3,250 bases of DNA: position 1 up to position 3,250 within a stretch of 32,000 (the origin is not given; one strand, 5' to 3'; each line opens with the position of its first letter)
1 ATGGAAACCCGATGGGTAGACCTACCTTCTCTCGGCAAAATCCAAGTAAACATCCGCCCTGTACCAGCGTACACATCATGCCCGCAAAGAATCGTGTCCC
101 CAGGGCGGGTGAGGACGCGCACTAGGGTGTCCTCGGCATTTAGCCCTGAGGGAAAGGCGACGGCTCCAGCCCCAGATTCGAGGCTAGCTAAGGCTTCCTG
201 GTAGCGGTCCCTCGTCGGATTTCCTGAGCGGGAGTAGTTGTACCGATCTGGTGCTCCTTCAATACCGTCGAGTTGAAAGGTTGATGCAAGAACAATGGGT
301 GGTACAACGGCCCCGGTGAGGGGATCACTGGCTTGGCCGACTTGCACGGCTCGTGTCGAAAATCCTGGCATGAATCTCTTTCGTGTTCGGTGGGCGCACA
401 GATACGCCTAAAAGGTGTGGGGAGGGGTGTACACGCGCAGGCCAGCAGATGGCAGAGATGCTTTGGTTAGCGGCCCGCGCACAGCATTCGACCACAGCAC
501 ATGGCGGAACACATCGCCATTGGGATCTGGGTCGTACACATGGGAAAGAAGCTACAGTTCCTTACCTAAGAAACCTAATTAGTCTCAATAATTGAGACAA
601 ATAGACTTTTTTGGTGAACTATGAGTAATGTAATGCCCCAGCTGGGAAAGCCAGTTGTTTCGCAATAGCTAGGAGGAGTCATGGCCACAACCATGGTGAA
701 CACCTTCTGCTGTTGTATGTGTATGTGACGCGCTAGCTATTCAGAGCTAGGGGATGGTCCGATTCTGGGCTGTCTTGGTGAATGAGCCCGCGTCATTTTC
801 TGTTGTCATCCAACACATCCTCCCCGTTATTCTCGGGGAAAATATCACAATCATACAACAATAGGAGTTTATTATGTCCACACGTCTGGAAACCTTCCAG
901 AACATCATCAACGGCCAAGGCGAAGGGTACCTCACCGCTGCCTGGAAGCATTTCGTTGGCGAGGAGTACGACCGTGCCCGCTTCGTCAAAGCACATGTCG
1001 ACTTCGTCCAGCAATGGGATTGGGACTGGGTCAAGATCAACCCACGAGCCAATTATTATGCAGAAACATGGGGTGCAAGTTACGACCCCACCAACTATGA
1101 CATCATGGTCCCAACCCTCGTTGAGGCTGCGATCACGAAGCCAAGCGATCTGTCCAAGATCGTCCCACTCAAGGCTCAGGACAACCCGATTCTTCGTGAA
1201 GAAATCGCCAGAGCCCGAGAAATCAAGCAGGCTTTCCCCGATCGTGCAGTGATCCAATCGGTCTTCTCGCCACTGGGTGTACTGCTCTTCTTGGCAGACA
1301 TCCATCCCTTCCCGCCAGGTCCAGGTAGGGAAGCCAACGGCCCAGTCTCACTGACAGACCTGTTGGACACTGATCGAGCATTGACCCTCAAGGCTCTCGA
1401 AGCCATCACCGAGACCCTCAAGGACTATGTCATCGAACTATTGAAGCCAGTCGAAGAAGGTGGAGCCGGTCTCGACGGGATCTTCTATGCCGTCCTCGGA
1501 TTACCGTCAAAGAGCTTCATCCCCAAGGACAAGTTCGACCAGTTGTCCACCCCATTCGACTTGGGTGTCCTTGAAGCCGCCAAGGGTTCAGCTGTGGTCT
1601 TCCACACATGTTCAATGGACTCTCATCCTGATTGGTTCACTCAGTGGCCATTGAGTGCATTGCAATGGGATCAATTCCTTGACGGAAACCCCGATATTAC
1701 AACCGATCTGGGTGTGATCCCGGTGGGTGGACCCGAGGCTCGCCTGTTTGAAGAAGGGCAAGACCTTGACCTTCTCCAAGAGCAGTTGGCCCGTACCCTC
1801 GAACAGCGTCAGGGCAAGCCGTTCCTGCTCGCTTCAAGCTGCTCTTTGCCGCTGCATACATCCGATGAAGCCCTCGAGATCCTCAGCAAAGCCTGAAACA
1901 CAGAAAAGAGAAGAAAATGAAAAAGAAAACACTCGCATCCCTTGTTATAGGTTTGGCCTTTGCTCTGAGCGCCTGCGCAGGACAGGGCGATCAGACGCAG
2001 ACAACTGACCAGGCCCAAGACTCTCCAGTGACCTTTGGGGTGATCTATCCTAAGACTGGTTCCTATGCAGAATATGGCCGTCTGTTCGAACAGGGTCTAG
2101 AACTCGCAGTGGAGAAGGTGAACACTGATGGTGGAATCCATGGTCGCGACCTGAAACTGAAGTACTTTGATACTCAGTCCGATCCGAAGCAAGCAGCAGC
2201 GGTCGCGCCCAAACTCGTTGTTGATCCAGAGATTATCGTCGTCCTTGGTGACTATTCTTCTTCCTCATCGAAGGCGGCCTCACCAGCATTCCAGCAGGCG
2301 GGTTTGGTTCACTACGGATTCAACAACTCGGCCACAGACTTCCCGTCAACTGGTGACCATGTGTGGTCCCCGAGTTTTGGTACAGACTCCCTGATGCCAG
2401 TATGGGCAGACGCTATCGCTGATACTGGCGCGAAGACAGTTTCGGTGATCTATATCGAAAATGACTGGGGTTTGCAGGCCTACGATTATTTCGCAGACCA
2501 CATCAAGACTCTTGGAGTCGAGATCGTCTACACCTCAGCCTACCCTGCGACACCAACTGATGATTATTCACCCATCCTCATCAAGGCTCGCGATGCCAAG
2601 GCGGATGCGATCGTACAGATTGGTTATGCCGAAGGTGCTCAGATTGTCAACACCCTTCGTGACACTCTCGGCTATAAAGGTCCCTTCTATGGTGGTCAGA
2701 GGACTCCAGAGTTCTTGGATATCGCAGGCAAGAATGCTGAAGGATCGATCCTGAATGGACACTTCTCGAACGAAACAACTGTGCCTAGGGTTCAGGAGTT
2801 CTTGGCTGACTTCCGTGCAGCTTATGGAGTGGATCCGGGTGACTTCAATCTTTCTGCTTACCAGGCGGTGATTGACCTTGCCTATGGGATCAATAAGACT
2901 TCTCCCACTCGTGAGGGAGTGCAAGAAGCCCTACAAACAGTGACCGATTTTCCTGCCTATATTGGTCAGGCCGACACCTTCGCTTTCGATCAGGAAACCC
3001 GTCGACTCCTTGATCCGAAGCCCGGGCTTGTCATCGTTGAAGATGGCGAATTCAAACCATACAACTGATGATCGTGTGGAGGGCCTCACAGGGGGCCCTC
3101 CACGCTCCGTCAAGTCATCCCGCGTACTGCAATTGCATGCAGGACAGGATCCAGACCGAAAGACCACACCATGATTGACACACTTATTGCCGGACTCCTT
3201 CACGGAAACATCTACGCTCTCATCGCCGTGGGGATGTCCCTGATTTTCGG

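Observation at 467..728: Divergent pair of Cys/Met-rich mini-ORFs flanking a sulfur-amino-acid locus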

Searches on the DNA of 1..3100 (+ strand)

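Call 7: search_dna_similar(query=window:1-3100:+, collection=plasmids, mode=near)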
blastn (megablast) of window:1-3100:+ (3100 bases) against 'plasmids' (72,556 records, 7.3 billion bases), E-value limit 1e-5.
No match.

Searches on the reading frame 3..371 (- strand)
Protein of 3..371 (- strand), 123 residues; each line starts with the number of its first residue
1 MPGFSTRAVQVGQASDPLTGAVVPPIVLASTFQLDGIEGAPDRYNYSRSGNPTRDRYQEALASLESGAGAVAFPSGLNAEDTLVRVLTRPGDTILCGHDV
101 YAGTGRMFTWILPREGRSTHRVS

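Call 8: search_protein_families(library=pfam, proteins=[window:3-371:-])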
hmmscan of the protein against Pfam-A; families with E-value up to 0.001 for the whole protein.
window:3-371:- (123 aa): 1 family
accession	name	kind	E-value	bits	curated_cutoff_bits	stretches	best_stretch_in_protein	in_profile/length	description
PF01053.26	Cys_Met_Meta_PP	-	6.4e-27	94.5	27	1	5-121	1-121/381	Cys/Met metabolism PLP-dependent enzyme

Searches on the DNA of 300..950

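Call 4: search_rna_families(source=window, start=300, end=950, threshold=evalue, max_evalue=10)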
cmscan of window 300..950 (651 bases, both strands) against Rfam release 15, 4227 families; matches with E-value up to 10: 2.
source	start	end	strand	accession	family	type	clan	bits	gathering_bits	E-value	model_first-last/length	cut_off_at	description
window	365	465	-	RF02203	WT1-AS_1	Gene; lncRNA;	-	17.9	40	6.3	1-109/109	no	WT1 antisense RNA conserved region 1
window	553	619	-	RF03798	MIR4227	Gene; miRNA;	-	15.7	100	5.2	1-122/122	no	MIR4227 microRNA precursor family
